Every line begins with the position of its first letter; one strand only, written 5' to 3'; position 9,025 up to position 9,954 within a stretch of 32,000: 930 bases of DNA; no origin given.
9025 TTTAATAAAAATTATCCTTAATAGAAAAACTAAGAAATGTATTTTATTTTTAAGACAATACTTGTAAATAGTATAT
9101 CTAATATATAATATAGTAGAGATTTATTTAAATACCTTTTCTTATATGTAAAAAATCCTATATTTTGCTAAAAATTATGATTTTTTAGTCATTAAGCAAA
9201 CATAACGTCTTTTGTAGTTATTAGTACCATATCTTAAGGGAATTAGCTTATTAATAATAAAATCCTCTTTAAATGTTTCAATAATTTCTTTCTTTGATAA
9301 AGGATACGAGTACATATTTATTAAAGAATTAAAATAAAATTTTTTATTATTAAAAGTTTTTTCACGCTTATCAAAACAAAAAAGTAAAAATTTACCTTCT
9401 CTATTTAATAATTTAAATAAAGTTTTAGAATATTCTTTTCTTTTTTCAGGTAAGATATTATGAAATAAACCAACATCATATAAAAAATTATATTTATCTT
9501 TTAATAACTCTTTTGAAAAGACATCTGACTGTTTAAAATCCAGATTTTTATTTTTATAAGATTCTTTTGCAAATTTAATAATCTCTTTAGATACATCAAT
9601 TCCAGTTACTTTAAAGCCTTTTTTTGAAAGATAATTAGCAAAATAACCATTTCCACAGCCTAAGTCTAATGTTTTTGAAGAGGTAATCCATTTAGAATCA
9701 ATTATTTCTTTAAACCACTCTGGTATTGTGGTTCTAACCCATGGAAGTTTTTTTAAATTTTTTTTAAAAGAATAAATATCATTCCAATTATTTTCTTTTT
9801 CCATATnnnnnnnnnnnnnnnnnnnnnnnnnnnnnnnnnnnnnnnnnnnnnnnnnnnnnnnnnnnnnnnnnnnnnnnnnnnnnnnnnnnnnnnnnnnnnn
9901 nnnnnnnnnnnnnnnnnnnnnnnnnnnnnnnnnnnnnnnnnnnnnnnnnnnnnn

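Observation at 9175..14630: Self-contained 5.5 kb accessory cassette splitting the conserved rps12-rps7-fusA cluster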

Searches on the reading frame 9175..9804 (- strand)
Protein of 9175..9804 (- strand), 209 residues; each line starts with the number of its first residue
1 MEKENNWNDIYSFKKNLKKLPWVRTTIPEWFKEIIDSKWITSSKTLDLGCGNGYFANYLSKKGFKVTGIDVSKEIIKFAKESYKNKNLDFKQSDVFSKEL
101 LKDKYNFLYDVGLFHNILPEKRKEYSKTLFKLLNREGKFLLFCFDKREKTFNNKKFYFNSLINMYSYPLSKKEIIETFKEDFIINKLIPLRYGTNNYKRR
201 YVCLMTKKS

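Call 4: search_protein_families(library=pfam, proteins=[window:9175-9804:-], max_evalue=0.01)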
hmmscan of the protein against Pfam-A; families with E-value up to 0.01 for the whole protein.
window:9175-9804:- (209 aa): 15 families
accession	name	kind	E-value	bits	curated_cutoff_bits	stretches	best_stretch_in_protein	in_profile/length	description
PF13649.12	Methyltransf_25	-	4e-14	53.5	27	1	46-137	2-97/97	Methyltransferase domain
PF08241.18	Methyltransf_11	-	5.8e-13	49.7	21.2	1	46-140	1-94/95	Methyltransferase domain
PF13847.12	Methyltransf_31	-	6.1e-13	49.1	27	1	44-145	6-113/145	Methyltransferase domain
PF08242.18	Methyltransf_12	-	3.2e-11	44.3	30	1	46-139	1-98/98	Methyltransferase domain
PF05724.17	TPMT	-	8.6e-11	42.4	26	1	5-148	4-160/218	Thiopurine S-methyltransferase (TPMT)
PF02353.26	CMAS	-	2.6e-10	40.5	27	1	44-169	65-192/273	Mycolic acid cyclopropane synthetase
PF03848.20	TehB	-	4.1e-10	39.8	20.4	1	35-111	23-102/193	Tellurite resistance protein TehB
PF13489.12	Methyltransf_23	-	1.3e-09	38.4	27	1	42-145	23-120/164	Methyltransferase domain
PF05175.20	MTS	-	3.6e-07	30.4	23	1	41-107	31-101/170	Methyltransferase small domain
PF01728.25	FtsJ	-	3e-05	24.5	24.1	1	43-102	23-82/181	FtsJ-like methyltransferase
PF13679.12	Methyltransf_32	-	5.7e-05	23.5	27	1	42-98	26-86/143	Methyltransferase domain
PF07021.18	MetW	-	0.00031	20.9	21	1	41-77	13-50/193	Methionine biosynthesis protein MetW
PF01209.24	Ubie_methyltran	-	0.0031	17.4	20.1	1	40-152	46-162/233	ubiE/COQ5 methyltransferase family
PF05958.17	tRNA_U5-meth_tr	-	0.0049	16.4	23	1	29-90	192-250/357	tRNA (Uracil-5-)-methyltransferase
PF06325.19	PrmA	-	0.0056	16.6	22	1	36-140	156-257/296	Ribosomal protein L11 methyltransferase (PrmA)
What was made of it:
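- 9175..9804 (-): MT209: class I SAM-dependent methyltransferase of the TPMT/HOL/TehB-like small-molecule type. Pfam TPMT 42.4 bits (cut-off 26) plus generic methyltransferase domains (call 4).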

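Call 17: search_protein_families(library=ncbifam, proteins=[window:9175-9804:-], max_evalue=0.01)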
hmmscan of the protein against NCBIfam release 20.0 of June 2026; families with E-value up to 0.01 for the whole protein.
window:9175-9804:- (209 aa): 55 families (the best 25 are shown)
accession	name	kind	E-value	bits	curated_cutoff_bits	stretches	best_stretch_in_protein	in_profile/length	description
NF008686.0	PRK11705.1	equivalog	7.9e-15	54.8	400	1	43-187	169-310/383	cyclopropane fatty acyl phospholipid synthase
TIGR01983.1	UbiG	equivalog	5.9e-14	51.9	102.95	1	16-151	26-161/228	bifunctional 2-polyprenyl-6-hydroxyphenol methylase/3-demethylubiquinol 3-O-methyltransferase UbiG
NF008992.0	PRK12335.1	equivalog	3.4e-11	42.8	303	1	38-121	119-203/289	SAM-dependent methyltransferase TehB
NF043040.1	corrin_prot_MT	hypoth_equivalog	1.2e-10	41.3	180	1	32-140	31-146/216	corrinoid protein-associated methyltransferase CpaM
TIGR02021.1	BchM-ChlM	equivalog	1.3e-10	41.1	158.9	1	33-107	46-121/218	magnesium protoporphyrin IX methyltransferase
NF053839.1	CPFASynBruc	equivalog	6.3e-10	38.6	600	1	43-156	176-291/410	cyclopropane fatty acid synthase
TIGR00477.1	tehB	equivalog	7.1e-10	38.6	219.5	1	37-110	69-143/238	tellurite resistance methyltransferase TehB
NF011529.0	PRK14968.1-3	equivalog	4.2e-09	36.1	162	1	42-106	35-100/198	putative methyltransferase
NF008405.0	PRK11207.1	equivalog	7.5e-09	35.3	218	1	37-108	26-99/198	tellurite resistance methyltransferase TehB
NF045667.1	MTase_DVU1556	equivalog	6.3e-08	32.3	155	1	42-87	23-69/213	DVU_1556 family methyltransferase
TIGR01934.1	MenG_MenH_UbiE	subfamily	8.6e-08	31.8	158.35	1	40-164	37-166/223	ubiquinone/menaquinone biosynthesis methyltransferase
TIGR04290.1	meth_Rta_06860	hypoth_equivalog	1e-07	31.6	300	1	40-115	48-126/226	TIGR04290 family methyltransferase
NF001244.0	PRK00216.1-5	equivalog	1.8e-07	30.7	216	1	40-171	47-185/236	bifunctional demethylmenaquinone methyltransferase/2-methoxy-6-polyprenyl-1,4-benzoquinol methylase UbiE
NF041536.1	ArsM_DUF2284_UU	exception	6e-07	28.2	575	1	43-141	78-180/459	arsenite methyltransferase/DUF2284 domain selenoprotein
TIGR00537.1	hemK_rel_arch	hypoth_equivalog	7.6e-07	29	87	1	43-106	21-84/179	HemK2/MTQ2 family protein methyltransferase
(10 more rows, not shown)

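Call 40: find_homologous_proteins(query=window:9175-9804:-, max_evalue=1e-10)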
Query window:9175-9804:- (209 aa): 36 proteins with E <= 1e-10 among 585 candidates.
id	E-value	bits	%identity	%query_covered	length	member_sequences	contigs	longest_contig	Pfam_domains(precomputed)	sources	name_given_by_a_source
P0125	3.5e-133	460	100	100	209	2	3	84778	PF13847.13,PF13489.13,PF05724.18,PF03848.21,PF02353.27,PF05175.21,PF13649.13,PF08241.19,PF08242.19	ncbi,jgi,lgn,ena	jgi:2-polyprenyl-3-methyl-5-hydroxy-6-metoxy-1,4-benzoquinol methylase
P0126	5.5e-116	404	87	100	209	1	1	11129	PF13847.13,PF13489.13,PF05724.18,PF03848.21,PF02353.27,PF05175.21,PF13649.13,PF08241.19,PF08242.19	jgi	-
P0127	2.5e-100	353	77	100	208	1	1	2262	PF13847.13,PF13489.13,PF05724.18,PF03848.21,PF02353.27,PF05175.21,PF13649.13,PF08241.19,PF08242.19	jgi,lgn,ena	-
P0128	5.5e-93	329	70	100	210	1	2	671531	PF13847.13,PF13489.13,PF05724.18,PF03848.21,PF02353.27,PF05175.21,PF13649.13,PF08241.19,PF08242.19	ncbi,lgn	-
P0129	7.3e-93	328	70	100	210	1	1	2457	PF13847.13,PF13489.13,PF05724.18,PF03848.21,PF02353.27,PF05175.21,PF13649.13,PF08241.19,PF08242.19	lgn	-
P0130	2.6e-92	326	72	98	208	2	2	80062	PF13847.13,PF13489.13,PF05724.18,PF03848.21,PF02353.27,PF05175.21,PF13649.13,PF13679.13,PF01728.26,PF08241.19,PF08242.19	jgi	jgi:cyclopropane fatty-acyl-phospholipid synthase-like methyltransferase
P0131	3.7e-92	326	69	99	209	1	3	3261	PF13847.13,PF13489.13,PF05724.18,PF03848.21,PF02353.27,PF05175.21,PF13649.13,PF08241.19,PF08242.19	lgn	-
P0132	1.0e-90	321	71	100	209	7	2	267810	PF13847.13,PF13489.13,PF05724.18,PF03848.21,PF02353.27,PF05175.21,PF13649.13,PF01728.26,PF08241.19,PF08242.19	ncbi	-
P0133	5.5e-90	319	71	98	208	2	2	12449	PF13847.13,PF13489.13,PF05724.18,PF03848.21,PF02353.27,PF05175.21,PF13649.13,PF13679.13,PF08241.19,PF08242.19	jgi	jgi:cyclopropane fatty-acyl-phospholipid synthase-like methyltransferase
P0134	4.3e-86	306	65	100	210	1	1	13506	PF13847.13,PF13489.13,PF07757.19,PF05724.18,PF03848.21,PF02353.27,PF05175.21,PF13649.13,PF08241.19,PF08242.19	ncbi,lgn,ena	-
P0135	8.4e-86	305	66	99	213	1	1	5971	PF13847.13,PF13489.13,PF05724.18,PF03848.21,PF02353.27,PF05175.21,PF13649.13,PF13679.13,PF08241.19,PF08242.19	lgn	-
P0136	5.2e-85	303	67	98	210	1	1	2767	PF13847.13,PF13489.13,PF05724.18,PF03848.21,PF02353.27,PF05175.21,PF13649.13,PF08241.19,PF08242.19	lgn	-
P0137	5.5e-84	299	64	98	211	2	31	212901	PF13847.13,PF13489.13,PF05724.18,PF03848.21,PF02353.27,PF05175.21,PF13649.13,PF08241.19,PF08242.19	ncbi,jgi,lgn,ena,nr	ncbi:MAG: class I SAM-dependent methyltransferase [archaeon]|jgi:cyclopropane fatty-acyl-phospholipi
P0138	1.7e-82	294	66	97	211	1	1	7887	PF13847.13,PF13489.13,PF05724.18,PF03848.21,PF02353.27,PF13649.13,PF13679.13,PF08241.19,PF08242.19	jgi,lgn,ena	-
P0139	6.0e-80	286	62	100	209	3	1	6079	PF13847.13,PF13489.13,PF05724.18,PF03848.21,PF02353.27,PF13649.13,PF08241.19,PF08242.19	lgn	-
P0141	7.9e-72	259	56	93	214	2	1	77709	PF13847.13,PF13489.13,PF08003.18,PF05724.18,PF03848.21,PF02353.27,PF13649.13,PF08241.19,PF08242.19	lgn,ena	-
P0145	5.1e-22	97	38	79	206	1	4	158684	PF13847.13,PF13489.13,PF05724.18,PF06325.20,PF03848.21,PF02353.27,PF05175.21,PF13649.13,PF01209.25,PF08241.19,PF08242.19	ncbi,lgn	-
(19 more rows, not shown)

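Call 42: find_encoding_contigs(protein=P0141, flank=9000, max_places=2)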
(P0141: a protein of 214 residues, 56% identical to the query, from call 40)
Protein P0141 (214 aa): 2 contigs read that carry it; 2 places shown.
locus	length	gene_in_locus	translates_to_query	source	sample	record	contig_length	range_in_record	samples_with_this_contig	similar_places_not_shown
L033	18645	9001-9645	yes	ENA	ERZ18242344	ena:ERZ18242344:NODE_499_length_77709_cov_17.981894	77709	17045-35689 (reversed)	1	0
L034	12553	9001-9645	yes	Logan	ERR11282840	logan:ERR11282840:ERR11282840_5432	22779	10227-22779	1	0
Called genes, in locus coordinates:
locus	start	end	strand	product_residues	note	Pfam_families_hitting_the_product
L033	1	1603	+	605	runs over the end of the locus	PF04566:RNA_pol_Rpb2_4, PF04567:RNA_pol_Rpb2_5, PF00562:RNA_pol_Rpb2_6, PF04560:RNA_pol_Rpb2_7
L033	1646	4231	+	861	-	PF04997:RNA_pol_Rpb1_1, PF00623:RNA_pol_Rpb1_2, PF04983:RNA_pol_Rpb1_3, PF05000:RNA_pol_Rpb1_4, PF04998:RNA_pol_Rpb1_5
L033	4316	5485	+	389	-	PF04998:RNA_pol_Rpb1_5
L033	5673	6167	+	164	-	PF01248:Ribosomal_L7Ae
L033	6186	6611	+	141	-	PF00164:Ribosom_S12_S23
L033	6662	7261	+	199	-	PF00177:Ribosomal_S7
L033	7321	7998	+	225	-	-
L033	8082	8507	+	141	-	-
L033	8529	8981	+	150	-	-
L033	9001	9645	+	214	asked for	PF05724:TPMT, PF03848:TehB, PF13489:Methyltransf_23, PF02353:CMAS, PF13847:Methyltransf_31, PF08241:Methyltransf_11, PF08242:Methyltransf_12, PF13649:Methyltransf_25, +1 more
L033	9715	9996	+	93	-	-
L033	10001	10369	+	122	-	-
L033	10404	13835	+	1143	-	PF01326:PPDK_N, PF00391:PEP-utilizers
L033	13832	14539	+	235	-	-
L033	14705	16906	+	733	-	PF00009:GTP_EFTU, PF01926:MMR_HSR1 (faint), PF22042:EF-G_D2, PF03144:GTP_EFTU_D2, PF14492:EFG_III, PF03764:EFG_IV, PF00679:EFG_C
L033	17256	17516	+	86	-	-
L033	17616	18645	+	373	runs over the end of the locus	PF02670:DXP_reductoisom (faint)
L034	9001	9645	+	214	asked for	PF05724:TPMT, PF03848:TehB, PF13489:Methyltransf_23, PF02353:CMAS, PF13847:Methyltransf_31, PF08241:Methyltransf_11, PF08242:Methyltransf_12, PF13649:Methyltransf_25, +1 more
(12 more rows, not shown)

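Call 43: find_encoding_contigs(protein=P0137, flank=9000, max_places=3)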
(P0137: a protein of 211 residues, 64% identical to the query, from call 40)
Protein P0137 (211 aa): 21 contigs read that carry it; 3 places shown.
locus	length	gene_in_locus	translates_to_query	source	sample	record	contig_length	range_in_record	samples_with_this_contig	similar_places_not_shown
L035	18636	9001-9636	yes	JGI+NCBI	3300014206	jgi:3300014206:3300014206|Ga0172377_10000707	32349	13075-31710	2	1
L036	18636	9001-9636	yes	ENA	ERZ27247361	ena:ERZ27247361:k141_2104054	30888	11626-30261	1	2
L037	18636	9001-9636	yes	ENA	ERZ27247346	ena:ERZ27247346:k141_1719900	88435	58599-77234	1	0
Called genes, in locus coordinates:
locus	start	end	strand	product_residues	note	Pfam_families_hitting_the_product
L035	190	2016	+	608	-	PF04566:RNA_pol_Rpb2_4, PF04567:RNA_pol_Rpb2_5, PF00562:RNA_pol_Rpb2_6, PF04560:RNA_pol_Rpb2_7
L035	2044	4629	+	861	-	PF04997:RNA_pol_Rpb1_1, PF00623:RNA_pol_Rpb1_2, PF04983:RNA_pol_Rpb1_3, PF05000:RNA_pol_Rpb1_4, PF04998:RNA_pol_Rpb1_5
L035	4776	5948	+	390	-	PF04998:RNA_pol_Rpb1_5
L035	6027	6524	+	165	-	PF01248:Ribosomal_L7Ae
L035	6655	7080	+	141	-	PF00164:Ribosom_S12_S23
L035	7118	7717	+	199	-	PF00177:Ribosomal_S7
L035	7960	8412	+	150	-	-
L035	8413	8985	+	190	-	-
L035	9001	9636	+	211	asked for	PF05724:TPMT, PF03848:TehB, PF05175:MTS (weak), PF13489:Methyltransf_23 (weak), PF13847:Methyltransf_31, PF08241:Methyltransf_11, PF08242:Methyltransf_12, PF13649:Methyltransf_25, +1 more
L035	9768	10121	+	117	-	-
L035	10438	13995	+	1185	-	-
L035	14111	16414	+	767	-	-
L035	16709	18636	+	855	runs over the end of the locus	?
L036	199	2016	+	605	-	PF04566:RNA_pol_Rpb2_4, PF04567:RNA_pol_Rpb2_5, PF00562:RNA_pol_Rpb2_6, PF04560:RNA_pol_Rpb2_7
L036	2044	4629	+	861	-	PF04997:RNA_pol_Rpb1_1, PF00623:RNA_pol_Rpb1_2, PF04983:RNA_pol_Rpb1_3, PF05000:RNA_pol_Rpb1_4, PF04998:RNA_pol_Rpb1_5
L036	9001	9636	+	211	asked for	PF05724:TPMT, PF03848:TehB, PF05175:MTS (weak), PF13489:Methyltransf_23 (weak), PF13847:Methyltransf_31, PF08241:Methyltransf_11, PF08242:Methyltransf_12, PF13649:Methyltransf_25, +1 more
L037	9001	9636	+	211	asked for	PF05724:TPMT, PF03848:TehB, PF05175:MTS (weak), PF13489:Methyltransf_23 (weak), PF13847:Methyltransf_31, PF08241:Methyltransf_11, PF08242:Methyltransf_12, PF13649:Methyltransf_25, +1 more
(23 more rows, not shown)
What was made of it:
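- Closest known: TPMT / HOL / TehB-like small-molecule SAM methyltransferases. Different: All orthologue loci inspected are in this island (calls 40, 42, 43).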

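Call 44: find_encoding_contigs(protein=P0145, flank=6000, max_places=2)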
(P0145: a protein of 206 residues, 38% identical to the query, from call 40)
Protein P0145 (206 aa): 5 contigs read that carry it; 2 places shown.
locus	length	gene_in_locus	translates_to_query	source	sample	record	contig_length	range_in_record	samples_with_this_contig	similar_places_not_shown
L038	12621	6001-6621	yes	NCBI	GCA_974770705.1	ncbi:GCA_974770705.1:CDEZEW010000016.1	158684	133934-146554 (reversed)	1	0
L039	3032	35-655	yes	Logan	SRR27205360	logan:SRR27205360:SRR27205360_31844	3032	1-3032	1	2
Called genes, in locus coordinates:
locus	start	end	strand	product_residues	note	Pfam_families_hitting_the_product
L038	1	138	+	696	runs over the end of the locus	PF28492:Beta_helix_4, PF05048:NosD, PF13229:Beta_helix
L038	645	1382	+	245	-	PF13529:Peptidase_C39_2 (weak)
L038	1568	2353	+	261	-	PF13175:AAA_15 (faint), PF00005:ABC_tran, PF13304:AAA_21 (faint)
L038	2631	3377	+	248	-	PF01061:ABC2_membrane, PF12679:ABC2_membrane_2 (weak), PF12698:ABC2_membrane_3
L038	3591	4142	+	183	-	PF03073:TspO_MBR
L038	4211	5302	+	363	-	PF01544:CorA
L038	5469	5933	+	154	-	-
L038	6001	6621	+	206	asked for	PF03848:TehB, PF05724:TPMT, PF02353:CMAS, PF05175:MTS, PF13489:Methyltransf_23, PF06325:PrmA, PF13847:Methyltransf_31, PF08241:Methyltransf_11, +3 more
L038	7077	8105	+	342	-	PF00078:RVT_1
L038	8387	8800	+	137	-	PF27874:Mob_CxxC_CxxC (weak)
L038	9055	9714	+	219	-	PF20582:UPF0758_N, PF04002:RadC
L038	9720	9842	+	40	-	-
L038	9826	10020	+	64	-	-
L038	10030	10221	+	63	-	-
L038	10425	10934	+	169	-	PF01936:NYN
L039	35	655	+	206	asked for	PF03848:TehB, PF05724:TPMT, PF02353:CMAS, PF05175:MTS, PF13489:Methyltransf_23, PF06325:PrmA, PF13847:Methyltransf_31, PF08241:Methyltransf_11, +3 more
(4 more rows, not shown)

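Call 53: search_protein_families(library=padloc, proteins=[window:9175-9804:-], max_evalue=0.01)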
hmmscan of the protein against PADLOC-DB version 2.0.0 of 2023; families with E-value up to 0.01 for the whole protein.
window:9175-9804:- (209 aa): 3 families
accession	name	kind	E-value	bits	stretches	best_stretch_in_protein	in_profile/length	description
PDLC04134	mad2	-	3.5e-17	60.4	1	13-199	262-435/492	mads_2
PDLC03311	MTase_II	-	6.9e-05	19.7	1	45-81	45-81/464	Type II methyltransferase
PDLC02655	DrmMII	-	0.00048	17.6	1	44-76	2-34/323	DrmMII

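Call 54: search_protein_families(library=phrogs, proteins=[window:9175-9804:-], max_evalue=0.01)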
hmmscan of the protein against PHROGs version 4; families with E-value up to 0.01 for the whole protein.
window:9175-9804:- (209 aa): 9 families
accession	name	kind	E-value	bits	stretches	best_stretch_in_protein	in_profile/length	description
phrog_4752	-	other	2.2e-09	38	1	41-176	51-193/241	tRNA methyltransferase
phrog_9906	-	unknown function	3e-07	31.1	1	38-110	102-175/272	-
phrog_22502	-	other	3.1e-07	31.4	1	40-147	70-179/276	methyltransferase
phrog_29440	-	unknown function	5e-06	27.5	1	5-130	6-115/189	-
phrog_27380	-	other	0.00024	21.7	1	42-81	91-130/285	methyltransferase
phrog_3382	-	other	0.00041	20.7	1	40-181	48-190/207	methyltransferase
phrog_23041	-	unknown function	0.0025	18.5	1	42-108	113-181/277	-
phrog_28702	-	unknown function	0.0032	18.4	1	44-149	43-144/247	-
phrog_11787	-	other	0.0045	16.9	1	43-91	312-360/458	DNA methyltransferase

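Call 62: search_protein_families(library=pfam, proteins=[L033:7321-7998:+, L033:8082-8507:+, L033:8529-8981:+, L033:9715-9996:+, L033:10001-10369:+, L035:8413-8985:+], max_evalue=0.1)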
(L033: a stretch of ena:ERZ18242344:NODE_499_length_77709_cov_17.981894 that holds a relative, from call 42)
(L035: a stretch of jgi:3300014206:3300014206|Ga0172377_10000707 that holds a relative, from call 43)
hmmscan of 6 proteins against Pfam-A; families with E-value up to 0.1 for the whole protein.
L033:7321-7998:+ (225 aa): 0 families

L033:8082-8507:+ (141 aa): 2 families
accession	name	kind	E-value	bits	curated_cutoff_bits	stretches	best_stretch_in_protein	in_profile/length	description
PF17334.7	CsgA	-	0.0044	18.2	25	1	84-115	29-60/83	Minor curli fiber component A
PF04109.21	ATG9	-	0.064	12.6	27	1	6-54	260-307/478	Autophagy protein ATG9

L033:8529-8981:+ (150 aa): 0 families

L033:9715-9996:+ (93 aa): 4 families
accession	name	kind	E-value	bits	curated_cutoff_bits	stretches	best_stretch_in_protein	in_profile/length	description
PF07106.19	TBPIP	-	0.0007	19.9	22.8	1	23-66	6-49/62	TBPIP/Hop2 winged helix domain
PF23159.1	WH_Rok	-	0.0093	16.5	27.6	1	25-52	7-34/58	Repressor Rok winged helix domain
PF23206.1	PCDH15_12th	-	0.052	14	27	1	19-65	61-106/115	PCDH15-like domain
PF04079.22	SMC_ScpB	-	0.074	13.1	27.4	1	23-91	3-74/160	Segregation and condensation complex subunit ScpB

L033:10001-10369:+ (122 aa): 1 family
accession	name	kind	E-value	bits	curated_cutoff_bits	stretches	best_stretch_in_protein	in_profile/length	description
PF05016.21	ParE_toxin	-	0.039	15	23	1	7-103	2-82/89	ParE toxin of type II toxin-antitoxin system, parDE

L035:8413-8985:+ (190 aa): 2 families
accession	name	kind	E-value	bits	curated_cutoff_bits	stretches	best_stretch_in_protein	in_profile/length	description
PF11186.13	DUF2972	-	0.0082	16.5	22.2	1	19-95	58-134/199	Protein of unknown function (DUF2972)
PF18500.6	CadC_C1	-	0.0085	16.6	25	1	139-179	88-128/134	CadC C-terminal domain 1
